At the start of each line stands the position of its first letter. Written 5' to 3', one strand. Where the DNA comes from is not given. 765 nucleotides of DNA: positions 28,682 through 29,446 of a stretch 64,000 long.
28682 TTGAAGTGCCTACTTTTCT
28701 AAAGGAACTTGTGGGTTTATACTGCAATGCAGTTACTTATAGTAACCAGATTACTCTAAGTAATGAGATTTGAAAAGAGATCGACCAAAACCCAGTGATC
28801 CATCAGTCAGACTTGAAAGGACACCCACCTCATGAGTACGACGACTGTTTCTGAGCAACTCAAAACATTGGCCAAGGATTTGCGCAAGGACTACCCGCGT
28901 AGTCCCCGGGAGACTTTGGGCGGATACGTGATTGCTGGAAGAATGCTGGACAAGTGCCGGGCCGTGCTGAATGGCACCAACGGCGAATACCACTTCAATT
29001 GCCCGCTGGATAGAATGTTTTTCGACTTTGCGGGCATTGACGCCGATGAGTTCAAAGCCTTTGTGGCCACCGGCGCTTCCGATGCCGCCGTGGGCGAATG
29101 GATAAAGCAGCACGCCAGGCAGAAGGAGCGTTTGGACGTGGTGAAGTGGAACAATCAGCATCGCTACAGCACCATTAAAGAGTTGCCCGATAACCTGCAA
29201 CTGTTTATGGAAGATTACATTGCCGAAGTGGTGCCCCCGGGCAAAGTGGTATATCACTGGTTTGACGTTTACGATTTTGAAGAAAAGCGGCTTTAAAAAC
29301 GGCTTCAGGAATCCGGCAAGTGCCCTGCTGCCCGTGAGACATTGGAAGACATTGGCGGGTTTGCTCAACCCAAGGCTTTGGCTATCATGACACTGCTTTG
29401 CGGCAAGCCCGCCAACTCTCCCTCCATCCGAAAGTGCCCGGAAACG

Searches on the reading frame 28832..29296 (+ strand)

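Call 11: search_protein_families(library=pfam, proteins=[window:28832-29296:+], max_evalue=0.001)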
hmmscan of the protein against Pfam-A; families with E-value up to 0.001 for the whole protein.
window:28832-29296:+ (154 aa): 1 family
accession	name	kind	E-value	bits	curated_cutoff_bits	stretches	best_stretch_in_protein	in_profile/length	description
PF16798.10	DUF5069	-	1.2e-38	132.7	27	1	20-153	2-133/133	Domain of unknown function (DUF5069)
